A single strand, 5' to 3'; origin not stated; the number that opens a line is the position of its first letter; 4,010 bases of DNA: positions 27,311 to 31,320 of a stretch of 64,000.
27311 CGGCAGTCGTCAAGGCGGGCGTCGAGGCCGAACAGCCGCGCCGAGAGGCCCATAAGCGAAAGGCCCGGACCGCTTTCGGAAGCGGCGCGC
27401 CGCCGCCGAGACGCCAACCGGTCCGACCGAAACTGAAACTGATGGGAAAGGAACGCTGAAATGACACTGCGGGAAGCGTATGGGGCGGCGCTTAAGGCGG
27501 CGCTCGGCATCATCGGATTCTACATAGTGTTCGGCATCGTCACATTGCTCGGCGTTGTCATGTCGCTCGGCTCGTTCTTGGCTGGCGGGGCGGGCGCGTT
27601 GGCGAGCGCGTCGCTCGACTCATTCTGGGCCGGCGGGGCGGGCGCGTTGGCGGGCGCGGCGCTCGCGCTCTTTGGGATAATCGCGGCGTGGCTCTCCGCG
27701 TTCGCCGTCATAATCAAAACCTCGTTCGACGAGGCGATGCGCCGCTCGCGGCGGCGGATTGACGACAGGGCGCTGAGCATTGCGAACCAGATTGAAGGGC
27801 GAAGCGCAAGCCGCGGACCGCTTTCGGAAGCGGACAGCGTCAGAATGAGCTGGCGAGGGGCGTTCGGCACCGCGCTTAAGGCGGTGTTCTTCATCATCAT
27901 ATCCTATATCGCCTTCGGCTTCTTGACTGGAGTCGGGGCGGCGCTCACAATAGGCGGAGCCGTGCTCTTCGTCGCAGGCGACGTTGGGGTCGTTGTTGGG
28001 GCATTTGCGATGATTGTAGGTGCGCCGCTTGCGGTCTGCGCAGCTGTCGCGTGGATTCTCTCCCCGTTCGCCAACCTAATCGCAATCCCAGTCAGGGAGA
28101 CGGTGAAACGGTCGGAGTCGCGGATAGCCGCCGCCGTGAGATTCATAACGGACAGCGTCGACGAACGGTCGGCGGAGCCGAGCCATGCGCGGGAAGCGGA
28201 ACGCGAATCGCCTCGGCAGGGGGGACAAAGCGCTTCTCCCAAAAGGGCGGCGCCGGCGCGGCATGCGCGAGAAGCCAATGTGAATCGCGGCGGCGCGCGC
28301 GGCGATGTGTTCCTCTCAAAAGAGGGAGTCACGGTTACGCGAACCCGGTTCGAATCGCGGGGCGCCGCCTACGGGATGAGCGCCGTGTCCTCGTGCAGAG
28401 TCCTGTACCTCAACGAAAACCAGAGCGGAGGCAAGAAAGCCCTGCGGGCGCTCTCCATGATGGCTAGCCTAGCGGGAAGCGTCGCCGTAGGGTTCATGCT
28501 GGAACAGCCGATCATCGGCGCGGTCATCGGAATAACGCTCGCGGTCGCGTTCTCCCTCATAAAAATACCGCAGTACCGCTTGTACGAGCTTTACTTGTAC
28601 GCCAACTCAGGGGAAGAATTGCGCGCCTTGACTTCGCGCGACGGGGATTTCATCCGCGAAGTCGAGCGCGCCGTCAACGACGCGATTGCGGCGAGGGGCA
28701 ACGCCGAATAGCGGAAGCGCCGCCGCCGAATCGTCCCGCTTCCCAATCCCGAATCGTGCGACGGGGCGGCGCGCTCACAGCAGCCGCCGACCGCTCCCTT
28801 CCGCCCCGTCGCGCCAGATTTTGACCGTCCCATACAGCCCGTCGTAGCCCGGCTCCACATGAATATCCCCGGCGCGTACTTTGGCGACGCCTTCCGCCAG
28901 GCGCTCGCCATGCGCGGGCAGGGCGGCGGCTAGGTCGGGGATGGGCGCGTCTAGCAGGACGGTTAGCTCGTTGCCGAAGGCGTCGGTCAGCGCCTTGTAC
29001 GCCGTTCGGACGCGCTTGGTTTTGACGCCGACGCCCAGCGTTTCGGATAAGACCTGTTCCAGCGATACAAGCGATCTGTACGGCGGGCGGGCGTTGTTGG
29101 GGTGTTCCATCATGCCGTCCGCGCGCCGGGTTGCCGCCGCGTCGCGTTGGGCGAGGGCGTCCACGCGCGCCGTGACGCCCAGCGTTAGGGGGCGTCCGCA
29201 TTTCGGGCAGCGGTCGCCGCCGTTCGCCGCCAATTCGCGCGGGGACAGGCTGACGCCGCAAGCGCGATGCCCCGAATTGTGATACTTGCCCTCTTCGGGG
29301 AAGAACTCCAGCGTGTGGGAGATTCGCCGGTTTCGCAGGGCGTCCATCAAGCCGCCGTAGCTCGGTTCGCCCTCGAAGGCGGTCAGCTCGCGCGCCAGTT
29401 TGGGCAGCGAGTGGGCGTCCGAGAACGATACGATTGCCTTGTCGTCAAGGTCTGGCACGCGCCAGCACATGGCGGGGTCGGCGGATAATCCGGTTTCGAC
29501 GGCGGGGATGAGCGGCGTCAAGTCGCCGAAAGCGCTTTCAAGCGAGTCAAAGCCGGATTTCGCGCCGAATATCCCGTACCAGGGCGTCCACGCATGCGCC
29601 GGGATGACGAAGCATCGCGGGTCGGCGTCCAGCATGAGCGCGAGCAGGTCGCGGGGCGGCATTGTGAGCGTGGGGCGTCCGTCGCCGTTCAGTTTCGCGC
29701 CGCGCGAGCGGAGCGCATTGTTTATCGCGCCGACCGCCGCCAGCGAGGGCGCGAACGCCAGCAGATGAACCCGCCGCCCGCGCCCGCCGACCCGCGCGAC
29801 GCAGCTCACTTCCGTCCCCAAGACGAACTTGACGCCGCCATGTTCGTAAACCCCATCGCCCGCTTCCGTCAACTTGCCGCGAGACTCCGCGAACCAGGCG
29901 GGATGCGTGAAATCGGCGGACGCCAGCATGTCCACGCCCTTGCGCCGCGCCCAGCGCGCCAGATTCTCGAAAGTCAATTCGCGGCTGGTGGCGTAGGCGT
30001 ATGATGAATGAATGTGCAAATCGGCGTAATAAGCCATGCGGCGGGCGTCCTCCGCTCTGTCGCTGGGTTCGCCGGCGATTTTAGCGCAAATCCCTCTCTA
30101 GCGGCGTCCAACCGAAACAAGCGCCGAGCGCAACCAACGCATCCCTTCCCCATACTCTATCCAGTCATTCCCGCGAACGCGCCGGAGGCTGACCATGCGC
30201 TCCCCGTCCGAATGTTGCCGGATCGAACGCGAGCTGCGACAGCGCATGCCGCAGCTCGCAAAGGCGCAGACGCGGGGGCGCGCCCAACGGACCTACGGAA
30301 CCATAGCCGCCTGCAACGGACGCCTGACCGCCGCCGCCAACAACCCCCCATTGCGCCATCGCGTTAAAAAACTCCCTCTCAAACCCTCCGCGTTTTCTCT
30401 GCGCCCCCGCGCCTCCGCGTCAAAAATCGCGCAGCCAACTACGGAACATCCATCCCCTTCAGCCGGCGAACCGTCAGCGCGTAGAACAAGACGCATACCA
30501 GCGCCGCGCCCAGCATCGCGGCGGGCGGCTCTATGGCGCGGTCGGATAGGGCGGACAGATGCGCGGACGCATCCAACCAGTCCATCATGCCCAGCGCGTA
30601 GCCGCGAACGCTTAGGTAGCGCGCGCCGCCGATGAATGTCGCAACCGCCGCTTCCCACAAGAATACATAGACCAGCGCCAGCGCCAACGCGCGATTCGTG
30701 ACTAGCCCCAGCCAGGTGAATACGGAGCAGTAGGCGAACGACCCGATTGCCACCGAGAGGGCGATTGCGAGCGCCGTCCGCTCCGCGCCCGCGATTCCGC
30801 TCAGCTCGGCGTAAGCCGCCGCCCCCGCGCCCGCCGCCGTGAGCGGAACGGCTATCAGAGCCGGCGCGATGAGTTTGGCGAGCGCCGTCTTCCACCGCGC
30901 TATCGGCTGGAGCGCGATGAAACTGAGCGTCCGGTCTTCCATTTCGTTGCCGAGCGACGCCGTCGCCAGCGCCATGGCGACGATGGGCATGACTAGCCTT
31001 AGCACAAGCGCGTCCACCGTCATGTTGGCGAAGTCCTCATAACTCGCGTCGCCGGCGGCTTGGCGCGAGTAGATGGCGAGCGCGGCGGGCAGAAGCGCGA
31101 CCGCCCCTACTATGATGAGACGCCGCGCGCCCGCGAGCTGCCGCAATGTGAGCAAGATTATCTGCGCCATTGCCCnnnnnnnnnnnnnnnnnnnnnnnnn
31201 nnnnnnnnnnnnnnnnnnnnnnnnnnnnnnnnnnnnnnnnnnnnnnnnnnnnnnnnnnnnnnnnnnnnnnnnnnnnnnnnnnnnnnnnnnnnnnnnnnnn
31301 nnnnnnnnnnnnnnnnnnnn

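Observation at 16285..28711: Co-directional 12.4-kb cluster: LuxR - microprotein - PD40 chimera - S8/vWA protease - three RCC1 propellers - repeated-module membrane proteins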

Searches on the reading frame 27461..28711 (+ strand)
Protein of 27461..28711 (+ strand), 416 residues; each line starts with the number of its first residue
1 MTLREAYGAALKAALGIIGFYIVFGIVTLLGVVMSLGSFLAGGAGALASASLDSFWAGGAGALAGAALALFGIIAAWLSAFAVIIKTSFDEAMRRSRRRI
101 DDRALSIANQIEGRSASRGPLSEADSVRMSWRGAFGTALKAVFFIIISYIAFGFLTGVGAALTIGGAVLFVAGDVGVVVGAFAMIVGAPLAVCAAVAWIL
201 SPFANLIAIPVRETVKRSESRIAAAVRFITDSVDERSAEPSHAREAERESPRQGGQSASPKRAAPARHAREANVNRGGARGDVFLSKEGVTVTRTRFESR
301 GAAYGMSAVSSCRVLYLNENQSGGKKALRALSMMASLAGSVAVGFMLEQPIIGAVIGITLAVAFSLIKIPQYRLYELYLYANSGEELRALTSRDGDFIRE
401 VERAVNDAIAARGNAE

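Call 4: search_protein_families(library=pfam, proteins=[window:27461-28711:+], max_evalue=0.01)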
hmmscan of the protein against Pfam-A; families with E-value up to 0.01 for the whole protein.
window:27461-28711:+ (416 aa): 1 family
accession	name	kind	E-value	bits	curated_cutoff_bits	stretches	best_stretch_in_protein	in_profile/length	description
PF19744.4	DUF6232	-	4.9e-12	46.7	27.4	1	290-409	1-117/117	Family of unknown function (DUF6232)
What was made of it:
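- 27461..28711 (+): Membrane protein with two 2-TM modules plus a C-terminal DUF6232 domain. Pfam DUF6232 E 5e-12 (call 4).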

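Call 28: search_protein_families(library=ncbifam, proteins=[window:27461-28711:+], max_evalue=0.01)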
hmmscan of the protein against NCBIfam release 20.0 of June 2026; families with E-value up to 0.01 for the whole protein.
window:27461-28711:+ (416 aa): 0 families

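Call 46: search_protein_families(library=padloc, proteins=[window:27461-28711:+], max_evalue=0.01)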
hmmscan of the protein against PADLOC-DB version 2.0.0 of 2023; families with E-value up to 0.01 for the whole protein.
window:27461-28711:+ (416 aa): 0 families

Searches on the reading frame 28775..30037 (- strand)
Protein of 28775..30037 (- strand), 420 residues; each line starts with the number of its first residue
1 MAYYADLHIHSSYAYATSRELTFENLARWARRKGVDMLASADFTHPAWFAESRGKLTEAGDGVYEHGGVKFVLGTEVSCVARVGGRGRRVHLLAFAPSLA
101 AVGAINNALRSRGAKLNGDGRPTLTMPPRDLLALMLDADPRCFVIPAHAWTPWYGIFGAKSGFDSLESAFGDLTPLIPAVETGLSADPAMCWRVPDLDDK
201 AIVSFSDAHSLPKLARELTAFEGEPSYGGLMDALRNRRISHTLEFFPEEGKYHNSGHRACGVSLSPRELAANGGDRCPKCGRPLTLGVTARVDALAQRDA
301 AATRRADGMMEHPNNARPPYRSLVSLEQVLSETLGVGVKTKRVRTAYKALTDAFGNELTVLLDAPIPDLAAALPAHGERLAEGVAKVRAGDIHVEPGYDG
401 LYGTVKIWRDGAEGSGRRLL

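Call 7: search_protein_families(library=pfam, proteins=[window:28775-30037:-], max_evalue=0.001)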
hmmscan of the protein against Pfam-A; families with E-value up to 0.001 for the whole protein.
window:28775-30037:- (420 aa): 0 families

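Call 28: search_protein_families(library=ncbifam, proteins=[window:28775-30037:-], max_evalue=0.01)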
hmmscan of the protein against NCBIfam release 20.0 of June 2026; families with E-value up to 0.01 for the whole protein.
window:28775-30037:- (420 aa): 2 families
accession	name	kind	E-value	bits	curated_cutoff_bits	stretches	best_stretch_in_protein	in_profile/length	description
TIGR00375.1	TIGR00375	hypoth_equivalog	1.8e-49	169.1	326.6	1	5-404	2-373/374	TIGR00375 family protein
NF038032.1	CehA_McbA_metalo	domain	0.0015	18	80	1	3-78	3-68/315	CehA/McbA family metallohydrolase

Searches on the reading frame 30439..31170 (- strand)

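Call 8: search_protein_families(library=pfam, proteins=[window:30439-31170:-], max_evalue=0.001)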
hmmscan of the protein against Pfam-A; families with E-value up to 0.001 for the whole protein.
window:30439-31170:- (243 aa): 2 families
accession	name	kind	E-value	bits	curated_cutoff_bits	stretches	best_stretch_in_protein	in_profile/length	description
PF12730.13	ABC2_membrane_4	-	3.7e-08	34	27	1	18-167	16-174/179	ABC-2 family transporter protein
PF12679.13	ABC2_membrane_2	-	6.3e-08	32.6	27.2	1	14-172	13-195/283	ABC-2 family transporter protein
